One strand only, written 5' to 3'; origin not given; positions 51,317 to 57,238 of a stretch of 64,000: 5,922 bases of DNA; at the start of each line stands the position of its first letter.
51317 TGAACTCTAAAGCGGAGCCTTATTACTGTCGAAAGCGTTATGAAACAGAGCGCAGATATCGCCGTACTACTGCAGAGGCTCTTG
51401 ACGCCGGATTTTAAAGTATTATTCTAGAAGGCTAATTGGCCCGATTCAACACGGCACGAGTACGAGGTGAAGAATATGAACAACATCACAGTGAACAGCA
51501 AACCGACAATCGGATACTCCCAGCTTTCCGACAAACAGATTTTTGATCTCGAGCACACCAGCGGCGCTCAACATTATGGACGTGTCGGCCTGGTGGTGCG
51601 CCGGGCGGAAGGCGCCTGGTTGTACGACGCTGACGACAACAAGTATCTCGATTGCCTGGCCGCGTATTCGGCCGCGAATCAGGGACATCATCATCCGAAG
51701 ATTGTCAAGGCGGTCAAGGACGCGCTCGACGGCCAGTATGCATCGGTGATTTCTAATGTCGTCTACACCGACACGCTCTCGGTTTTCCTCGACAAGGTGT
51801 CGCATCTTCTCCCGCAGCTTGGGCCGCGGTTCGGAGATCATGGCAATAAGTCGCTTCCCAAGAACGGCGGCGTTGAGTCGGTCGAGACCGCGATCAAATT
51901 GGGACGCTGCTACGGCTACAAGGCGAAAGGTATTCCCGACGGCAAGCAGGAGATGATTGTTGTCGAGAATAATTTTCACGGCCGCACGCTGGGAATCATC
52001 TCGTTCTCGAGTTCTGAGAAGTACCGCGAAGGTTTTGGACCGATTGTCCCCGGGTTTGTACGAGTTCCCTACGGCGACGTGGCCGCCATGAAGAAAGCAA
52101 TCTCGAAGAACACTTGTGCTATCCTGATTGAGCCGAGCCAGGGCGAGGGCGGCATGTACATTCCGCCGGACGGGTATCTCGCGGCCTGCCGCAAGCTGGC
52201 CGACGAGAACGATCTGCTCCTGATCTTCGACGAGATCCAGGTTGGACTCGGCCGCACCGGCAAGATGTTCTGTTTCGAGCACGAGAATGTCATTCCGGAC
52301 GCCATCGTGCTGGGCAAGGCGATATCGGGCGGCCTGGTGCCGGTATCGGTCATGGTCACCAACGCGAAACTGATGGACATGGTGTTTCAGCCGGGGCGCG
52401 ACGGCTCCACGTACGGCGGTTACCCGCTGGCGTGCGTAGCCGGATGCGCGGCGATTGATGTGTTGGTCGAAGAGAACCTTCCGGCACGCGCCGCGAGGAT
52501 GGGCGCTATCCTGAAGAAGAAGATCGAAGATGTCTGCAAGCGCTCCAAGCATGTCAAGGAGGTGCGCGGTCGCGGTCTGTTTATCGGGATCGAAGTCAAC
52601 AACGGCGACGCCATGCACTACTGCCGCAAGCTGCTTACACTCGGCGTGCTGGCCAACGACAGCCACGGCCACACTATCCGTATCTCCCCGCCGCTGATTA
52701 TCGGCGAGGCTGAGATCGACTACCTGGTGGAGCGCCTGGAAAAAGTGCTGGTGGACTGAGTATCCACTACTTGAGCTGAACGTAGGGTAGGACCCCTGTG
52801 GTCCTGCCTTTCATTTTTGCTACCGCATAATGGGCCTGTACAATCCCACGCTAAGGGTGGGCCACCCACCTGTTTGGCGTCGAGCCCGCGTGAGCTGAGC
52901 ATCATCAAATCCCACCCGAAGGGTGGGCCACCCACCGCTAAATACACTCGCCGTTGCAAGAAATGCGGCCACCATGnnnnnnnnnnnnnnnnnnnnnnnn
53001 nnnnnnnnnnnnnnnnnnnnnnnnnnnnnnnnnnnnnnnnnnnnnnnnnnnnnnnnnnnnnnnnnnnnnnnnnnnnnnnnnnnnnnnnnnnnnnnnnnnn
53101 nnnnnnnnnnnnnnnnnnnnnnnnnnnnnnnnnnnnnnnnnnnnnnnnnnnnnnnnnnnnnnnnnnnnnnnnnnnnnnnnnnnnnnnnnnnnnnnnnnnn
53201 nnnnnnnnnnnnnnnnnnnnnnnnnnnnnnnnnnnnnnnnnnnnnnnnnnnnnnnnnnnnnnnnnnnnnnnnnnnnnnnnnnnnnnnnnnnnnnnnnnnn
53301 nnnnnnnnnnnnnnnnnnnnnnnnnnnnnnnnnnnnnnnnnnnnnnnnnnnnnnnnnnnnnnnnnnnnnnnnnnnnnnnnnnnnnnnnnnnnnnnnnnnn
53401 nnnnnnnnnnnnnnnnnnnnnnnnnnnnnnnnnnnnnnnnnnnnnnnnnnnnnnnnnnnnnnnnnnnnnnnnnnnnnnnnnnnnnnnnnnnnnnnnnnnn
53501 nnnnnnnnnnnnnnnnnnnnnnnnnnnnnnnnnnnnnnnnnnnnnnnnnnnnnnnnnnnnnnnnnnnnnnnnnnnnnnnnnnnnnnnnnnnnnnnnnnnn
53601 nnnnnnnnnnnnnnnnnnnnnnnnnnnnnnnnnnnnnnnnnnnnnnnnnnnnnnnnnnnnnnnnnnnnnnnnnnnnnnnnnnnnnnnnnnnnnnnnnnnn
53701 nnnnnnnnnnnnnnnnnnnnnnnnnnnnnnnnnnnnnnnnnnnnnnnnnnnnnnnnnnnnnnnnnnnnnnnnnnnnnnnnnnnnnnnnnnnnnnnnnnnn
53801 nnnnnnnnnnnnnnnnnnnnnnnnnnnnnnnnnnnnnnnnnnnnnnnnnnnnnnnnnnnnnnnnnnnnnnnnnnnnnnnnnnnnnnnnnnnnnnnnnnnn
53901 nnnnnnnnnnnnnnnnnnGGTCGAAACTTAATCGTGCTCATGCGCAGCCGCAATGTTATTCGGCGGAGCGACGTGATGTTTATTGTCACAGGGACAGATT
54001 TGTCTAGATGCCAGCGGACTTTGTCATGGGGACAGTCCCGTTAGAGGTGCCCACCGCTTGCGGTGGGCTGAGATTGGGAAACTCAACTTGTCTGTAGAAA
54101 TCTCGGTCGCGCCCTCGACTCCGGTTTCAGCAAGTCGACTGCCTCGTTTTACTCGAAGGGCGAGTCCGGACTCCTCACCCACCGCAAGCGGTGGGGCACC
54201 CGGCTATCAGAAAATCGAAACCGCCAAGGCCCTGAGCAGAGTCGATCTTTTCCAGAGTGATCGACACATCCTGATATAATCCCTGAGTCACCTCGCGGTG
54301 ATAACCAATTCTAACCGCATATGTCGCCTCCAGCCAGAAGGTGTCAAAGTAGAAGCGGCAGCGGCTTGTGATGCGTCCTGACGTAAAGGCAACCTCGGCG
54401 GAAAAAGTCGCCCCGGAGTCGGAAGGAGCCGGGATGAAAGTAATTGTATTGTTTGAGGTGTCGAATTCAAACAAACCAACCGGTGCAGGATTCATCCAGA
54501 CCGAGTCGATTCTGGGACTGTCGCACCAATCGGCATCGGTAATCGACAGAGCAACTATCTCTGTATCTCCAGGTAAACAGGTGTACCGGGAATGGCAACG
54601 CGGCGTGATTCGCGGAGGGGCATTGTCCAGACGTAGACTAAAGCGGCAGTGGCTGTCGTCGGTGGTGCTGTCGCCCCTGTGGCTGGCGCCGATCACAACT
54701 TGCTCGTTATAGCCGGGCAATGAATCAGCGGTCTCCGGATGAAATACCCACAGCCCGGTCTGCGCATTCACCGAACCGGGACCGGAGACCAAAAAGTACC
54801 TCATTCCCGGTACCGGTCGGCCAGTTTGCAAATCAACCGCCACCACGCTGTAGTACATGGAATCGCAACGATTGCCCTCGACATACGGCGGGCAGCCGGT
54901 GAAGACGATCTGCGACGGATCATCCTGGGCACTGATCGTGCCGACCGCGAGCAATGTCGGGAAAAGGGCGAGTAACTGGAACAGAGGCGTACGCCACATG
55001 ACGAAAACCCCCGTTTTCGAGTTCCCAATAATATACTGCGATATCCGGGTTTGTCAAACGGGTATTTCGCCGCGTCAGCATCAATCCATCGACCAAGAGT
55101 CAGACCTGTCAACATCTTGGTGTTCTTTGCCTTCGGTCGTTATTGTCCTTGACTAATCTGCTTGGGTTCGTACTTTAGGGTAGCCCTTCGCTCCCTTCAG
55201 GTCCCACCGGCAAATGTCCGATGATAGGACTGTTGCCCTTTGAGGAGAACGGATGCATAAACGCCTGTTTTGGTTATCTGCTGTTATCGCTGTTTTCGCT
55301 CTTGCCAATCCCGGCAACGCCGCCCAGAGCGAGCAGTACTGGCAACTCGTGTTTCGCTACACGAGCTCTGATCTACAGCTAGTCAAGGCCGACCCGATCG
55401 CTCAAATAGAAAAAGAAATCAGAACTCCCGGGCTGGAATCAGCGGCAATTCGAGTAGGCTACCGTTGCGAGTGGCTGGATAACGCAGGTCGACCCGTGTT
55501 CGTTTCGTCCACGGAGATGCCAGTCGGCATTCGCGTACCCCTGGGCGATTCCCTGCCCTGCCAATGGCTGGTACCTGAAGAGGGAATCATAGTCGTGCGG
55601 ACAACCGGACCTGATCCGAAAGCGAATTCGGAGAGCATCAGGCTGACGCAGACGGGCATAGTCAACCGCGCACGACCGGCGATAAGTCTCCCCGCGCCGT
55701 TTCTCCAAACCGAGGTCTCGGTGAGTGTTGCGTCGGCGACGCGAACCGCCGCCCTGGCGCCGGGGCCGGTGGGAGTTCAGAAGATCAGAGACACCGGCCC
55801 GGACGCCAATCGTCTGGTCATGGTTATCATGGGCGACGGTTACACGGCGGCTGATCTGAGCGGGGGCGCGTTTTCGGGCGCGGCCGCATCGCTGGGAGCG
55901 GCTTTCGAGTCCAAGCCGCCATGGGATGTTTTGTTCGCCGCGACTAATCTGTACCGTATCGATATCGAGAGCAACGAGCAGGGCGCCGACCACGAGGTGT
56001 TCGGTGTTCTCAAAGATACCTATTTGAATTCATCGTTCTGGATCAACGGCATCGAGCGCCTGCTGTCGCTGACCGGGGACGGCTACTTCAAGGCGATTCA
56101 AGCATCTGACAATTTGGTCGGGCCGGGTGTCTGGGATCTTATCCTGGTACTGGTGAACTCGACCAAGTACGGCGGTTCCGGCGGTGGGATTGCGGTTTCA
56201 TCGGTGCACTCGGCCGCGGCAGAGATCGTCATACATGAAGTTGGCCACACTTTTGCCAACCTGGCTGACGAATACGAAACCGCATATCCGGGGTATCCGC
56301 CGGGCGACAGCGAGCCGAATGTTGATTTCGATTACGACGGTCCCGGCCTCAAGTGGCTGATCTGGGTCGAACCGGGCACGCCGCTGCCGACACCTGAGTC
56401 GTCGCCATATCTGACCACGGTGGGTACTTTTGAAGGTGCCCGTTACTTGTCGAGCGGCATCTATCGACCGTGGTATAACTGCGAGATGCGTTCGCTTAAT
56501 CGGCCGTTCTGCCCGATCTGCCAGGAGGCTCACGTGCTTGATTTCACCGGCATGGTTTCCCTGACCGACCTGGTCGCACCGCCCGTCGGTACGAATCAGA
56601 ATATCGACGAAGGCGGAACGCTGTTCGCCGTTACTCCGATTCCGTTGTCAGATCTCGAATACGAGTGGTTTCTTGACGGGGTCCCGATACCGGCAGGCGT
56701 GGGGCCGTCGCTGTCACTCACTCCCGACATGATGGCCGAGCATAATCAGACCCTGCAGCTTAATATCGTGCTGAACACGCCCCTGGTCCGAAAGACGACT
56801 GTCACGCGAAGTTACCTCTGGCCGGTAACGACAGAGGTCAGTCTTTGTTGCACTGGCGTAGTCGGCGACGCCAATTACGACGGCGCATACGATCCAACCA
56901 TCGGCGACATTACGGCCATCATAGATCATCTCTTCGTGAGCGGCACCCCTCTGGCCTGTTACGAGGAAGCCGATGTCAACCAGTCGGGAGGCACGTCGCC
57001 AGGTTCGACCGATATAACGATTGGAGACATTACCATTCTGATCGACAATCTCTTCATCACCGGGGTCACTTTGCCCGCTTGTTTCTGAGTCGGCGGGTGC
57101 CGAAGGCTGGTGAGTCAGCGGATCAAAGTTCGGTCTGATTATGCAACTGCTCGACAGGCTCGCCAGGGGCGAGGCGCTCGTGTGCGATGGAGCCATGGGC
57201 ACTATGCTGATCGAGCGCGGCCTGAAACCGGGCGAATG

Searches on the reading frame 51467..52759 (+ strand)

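Call 91: search_protein_families(library=pfam, proteins=[window:51467-52759:+], max_evalue=0.001)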
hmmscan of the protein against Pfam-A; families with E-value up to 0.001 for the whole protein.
window:51467-52759:+ (430 aa): 1 family
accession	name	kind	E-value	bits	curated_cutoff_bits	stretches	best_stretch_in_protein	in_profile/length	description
PF00202.27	Aminotran_3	-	2.1e-106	356.4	30.5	1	36-428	5-403/403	Aminotransferase class-III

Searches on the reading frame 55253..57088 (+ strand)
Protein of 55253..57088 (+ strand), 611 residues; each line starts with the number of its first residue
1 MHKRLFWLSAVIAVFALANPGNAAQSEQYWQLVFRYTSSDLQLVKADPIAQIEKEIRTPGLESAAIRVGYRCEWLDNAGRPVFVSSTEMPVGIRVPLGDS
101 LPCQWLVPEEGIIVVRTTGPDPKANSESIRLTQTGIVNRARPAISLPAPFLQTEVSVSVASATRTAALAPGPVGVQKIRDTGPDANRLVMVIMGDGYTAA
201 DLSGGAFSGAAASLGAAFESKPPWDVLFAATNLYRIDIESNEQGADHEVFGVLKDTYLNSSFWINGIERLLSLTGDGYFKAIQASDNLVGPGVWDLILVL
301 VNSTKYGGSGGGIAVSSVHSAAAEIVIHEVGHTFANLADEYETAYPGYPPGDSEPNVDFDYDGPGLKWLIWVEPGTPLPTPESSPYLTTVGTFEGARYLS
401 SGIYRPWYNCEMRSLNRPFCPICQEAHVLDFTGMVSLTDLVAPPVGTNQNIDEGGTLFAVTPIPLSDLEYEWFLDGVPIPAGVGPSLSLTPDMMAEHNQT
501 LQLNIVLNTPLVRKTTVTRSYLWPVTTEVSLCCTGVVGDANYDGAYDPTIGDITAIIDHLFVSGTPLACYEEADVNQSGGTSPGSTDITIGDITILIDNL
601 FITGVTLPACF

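Call 13: search_protein_families(library=pfam, proteins=[window:55253-57088:+], max_evalue=1)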
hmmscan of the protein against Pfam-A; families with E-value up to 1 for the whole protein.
window:55253-57088:+ (611 aa): 2 families
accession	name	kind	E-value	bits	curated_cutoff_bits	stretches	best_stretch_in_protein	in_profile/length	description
PF09471.16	Peptidase_M64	-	3.2e-38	132.1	26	2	178-383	3-208/302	IgA Peptidase M64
PF10462.15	Peptidase_M66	-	0.12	11.7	20.6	1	304-334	173-204/306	Peptidase M66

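Call 14: search_protein_families(library=ncbifam, proteins=[window:55253-57088:+], max_evalue=1)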
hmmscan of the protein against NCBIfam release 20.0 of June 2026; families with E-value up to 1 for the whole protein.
window:55253-57088:+ (611 aa): 1 family
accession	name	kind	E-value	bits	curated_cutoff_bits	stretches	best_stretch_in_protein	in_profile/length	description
TIGR03296.1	M6dom_TIGR03296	domain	0.033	14.1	110.8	1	320-348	164-191/286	M6 family metalloprotease domain-containing protein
